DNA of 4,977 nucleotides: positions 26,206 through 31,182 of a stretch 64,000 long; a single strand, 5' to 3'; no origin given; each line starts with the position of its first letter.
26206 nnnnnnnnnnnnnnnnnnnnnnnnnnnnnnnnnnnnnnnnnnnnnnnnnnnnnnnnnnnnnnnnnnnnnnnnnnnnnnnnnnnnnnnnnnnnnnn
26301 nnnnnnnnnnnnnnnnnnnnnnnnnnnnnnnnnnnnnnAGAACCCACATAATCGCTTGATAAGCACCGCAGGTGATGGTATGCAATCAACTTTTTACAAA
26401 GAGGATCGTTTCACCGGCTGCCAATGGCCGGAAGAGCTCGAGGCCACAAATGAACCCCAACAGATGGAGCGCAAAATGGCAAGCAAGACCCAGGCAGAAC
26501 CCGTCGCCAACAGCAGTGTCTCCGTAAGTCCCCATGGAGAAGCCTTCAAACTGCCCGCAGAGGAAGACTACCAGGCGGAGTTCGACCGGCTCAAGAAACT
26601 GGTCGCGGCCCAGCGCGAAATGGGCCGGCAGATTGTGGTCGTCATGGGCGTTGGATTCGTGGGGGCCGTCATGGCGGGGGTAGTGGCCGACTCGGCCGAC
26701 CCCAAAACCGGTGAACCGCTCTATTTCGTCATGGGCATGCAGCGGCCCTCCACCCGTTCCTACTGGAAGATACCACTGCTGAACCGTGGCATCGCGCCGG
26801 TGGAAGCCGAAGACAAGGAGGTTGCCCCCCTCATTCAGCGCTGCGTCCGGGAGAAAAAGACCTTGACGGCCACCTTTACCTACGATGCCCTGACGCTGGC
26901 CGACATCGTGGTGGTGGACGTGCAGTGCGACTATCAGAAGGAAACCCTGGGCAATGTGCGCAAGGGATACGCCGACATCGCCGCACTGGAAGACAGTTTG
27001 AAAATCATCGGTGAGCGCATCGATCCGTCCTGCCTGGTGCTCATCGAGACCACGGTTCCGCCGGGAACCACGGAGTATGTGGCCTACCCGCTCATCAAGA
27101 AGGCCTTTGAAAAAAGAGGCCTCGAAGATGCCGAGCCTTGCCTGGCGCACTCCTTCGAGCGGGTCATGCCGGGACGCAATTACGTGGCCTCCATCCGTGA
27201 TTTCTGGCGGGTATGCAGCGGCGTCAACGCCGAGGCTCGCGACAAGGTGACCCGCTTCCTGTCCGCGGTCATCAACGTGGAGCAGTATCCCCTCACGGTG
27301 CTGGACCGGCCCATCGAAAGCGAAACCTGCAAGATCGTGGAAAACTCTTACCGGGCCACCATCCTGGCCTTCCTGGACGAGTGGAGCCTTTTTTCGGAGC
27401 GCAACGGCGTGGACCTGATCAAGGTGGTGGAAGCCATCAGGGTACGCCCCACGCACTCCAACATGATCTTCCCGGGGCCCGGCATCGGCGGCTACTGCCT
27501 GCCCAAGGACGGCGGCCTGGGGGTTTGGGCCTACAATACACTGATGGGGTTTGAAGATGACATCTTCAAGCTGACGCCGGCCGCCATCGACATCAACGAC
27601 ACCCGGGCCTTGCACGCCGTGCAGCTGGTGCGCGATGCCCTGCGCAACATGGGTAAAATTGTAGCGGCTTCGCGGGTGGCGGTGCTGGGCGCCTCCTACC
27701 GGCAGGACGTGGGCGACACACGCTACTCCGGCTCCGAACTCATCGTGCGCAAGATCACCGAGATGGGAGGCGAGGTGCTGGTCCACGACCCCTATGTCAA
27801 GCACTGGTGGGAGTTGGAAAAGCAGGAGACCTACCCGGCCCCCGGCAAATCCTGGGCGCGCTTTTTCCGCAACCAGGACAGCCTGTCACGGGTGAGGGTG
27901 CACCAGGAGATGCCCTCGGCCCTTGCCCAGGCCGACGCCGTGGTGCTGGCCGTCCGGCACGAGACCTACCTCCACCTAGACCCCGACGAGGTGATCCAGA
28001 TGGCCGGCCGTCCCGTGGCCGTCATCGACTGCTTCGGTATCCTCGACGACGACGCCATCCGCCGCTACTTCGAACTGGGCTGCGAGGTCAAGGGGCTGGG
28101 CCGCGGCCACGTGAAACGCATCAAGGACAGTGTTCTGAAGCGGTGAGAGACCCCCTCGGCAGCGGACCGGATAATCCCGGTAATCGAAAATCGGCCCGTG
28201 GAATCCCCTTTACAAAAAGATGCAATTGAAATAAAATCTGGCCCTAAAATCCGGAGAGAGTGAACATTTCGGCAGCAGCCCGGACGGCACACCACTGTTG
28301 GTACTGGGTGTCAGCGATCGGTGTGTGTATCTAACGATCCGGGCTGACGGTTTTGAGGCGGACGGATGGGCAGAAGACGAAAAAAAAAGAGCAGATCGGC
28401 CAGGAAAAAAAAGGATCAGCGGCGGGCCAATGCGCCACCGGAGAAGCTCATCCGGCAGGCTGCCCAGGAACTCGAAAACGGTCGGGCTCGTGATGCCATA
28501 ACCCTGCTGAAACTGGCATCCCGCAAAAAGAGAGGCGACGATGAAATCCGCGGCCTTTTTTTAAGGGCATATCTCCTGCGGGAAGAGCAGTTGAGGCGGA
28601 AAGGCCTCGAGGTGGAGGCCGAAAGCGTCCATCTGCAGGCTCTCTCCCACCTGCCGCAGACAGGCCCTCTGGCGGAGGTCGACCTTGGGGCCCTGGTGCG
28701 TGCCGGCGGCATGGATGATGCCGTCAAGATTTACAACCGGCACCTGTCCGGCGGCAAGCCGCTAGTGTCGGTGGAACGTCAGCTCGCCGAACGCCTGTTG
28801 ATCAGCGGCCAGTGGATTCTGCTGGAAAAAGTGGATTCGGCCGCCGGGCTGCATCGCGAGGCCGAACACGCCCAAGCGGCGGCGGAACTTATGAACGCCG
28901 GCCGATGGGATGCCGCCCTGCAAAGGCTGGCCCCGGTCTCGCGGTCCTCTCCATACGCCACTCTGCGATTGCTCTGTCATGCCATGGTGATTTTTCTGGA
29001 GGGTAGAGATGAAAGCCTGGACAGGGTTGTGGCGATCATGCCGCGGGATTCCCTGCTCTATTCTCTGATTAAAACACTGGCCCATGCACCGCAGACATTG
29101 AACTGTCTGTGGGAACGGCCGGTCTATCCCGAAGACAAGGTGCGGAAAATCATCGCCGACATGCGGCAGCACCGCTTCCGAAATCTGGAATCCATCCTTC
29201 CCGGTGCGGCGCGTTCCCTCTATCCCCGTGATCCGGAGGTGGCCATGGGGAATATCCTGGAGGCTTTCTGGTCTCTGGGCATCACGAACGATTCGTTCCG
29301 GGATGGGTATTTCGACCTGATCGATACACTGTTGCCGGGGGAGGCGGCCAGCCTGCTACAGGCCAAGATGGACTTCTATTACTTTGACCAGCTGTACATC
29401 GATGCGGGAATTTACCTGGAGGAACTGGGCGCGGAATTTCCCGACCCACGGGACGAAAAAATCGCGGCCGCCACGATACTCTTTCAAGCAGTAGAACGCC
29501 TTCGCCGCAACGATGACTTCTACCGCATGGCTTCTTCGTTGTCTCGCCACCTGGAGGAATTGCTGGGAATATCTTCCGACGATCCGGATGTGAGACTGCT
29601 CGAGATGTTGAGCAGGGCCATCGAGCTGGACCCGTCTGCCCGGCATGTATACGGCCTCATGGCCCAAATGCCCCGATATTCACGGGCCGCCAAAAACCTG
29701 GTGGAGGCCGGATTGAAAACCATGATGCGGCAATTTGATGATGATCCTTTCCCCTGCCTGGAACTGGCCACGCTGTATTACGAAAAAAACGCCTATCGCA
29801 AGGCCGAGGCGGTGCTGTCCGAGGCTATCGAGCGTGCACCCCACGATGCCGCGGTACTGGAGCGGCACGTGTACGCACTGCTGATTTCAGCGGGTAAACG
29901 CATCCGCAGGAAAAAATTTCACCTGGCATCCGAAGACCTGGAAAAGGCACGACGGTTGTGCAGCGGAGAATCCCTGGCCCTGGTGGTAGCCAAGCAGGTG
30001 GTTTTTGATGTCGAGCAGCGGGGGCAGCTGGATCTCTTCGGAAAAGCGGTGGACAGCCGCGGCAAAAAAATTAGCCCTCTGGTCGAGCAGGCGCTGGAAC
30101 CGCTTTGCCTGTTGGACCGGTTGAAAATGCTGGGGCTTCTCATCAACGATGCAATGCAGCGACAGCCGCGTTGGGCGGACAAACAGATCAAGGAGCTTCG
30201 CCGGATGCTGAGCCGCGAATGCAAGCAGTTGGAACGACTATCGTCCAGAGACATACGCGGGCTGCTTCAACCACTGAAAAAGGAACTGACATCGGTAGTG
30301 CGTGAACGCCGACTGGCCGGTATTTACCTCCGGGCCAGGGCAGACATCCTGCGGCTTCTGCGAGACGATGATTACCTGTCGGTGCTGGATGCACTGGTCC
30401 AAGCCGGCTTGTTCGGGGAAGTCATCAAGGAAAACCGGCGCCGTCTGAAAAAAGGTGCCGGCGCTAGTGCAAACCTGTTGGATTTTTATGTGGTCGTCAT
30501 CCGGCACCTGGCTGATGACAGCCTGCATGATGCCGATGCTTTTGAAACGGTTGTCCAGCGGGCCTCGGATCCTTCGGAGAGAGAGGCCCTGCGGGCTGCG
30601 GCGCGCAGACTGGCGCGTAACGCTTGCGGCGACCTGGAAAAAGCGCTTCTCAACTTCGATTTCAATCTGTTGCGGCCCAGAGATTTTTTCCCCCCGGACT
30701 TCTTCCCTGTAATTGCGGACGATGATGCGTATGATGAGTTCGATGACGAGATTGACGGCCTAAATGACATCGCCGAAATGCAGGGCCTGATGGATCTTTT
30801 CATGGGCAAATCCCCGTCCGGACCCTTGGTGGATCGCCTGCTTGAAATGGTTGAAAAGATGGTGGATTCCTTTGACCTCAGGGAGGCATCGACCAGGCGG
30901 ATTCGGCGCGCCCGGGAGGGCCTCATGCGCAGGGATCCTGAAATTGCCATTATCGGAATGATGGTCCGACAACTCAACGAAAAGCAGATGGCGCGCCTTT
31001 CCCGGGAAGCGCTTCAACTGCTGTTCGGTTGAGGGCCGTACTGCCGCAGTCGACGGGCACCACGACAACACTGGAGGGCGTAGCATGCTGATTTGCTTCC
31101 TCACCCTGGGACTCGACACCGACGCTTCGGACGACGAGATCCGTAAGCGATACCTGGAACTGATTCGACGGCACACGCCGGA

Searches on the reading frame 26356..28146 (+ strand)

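Call 56: search_protein_families(library=pfam, proteins=[window:26356-28146:+], max_evalue=0.00001)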
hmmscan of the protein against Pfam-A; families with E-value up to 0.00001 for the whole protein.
window:26356-28146:+ (596 aa): 3 families
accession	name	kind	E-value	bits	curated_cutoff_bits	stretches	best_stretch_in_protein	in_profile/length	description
PF03720.21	UDPG_MGDP_dh_C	-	4.8e-19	69.1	30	1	442-564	1-102/103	UDP-glucose/GDP-mannose dehydrogenase family, UDP binding domain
PF00984.24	UDPG_MGDP_dh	-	4.2e-14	52.9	25.4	1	321-395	2-77/94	UDP-glucose/GDP-mannose dehydrogenase family, central domain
PF03721.20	UDPG_MGDP_dh_N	-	1.4e-11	44.7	27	1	94-296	3-181/187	UDP-glucose/GDP-mannose dehydrogenase family, NAD binding domain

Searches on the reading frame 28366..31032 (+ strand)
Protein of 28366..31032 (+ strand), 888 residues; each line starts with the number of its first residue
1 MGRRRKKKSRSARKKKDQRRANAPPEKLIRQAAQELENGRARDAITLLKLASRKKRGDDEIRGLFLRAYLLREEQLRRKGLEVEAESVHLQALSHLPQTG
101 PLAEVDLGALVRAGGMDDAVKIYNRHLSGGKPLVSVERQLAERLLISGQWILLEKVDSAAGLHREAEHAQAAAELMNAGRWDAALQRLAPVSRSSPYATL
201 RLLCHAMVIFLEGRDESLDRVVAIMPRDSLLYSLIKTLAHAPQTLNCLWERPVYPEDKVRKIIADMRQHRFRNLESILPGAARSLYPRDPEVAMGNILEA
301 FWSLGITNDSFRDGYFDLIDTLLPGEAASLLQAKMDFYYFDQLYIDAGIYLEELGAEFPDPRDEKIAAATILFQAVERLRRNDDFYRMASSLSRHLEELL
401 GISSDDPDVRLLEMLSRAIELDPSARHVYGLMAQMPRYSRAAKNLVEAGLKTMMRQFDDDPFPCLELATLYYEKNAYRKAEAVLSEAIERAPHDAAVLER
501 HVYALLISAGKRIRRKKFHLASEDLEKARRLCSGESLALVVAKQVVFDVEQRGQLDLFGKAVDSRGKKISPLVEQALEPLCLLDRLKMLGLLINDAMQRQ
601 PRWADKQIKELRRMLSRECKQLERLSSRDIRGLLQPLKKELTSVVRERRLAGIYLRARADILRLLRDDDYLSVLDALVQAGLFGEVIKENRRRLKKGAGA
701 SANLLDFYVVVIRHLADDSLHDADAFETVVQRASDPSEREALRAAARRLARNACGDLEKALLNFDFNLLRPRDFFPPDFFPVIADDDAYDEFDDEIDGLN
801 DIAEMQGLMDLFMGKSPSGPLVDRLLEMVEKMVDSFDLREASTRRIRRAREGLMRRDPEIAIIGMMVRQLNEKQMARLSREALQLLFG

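Call 56: search_protein_families(library=pfam, proteins=[window:28366-31032:+], max_evalue=0.00001)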
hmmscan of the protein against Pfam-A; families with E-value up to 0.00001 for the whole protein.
window:28366-31032:+ (888 aa): 1 family
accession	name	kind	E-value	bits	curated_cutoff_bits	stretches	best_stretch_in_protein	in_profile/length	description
PF14559.12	TPR_19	-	1.4e-07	32.2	25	0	450-497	14-61/68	Tetratricopeptide repeat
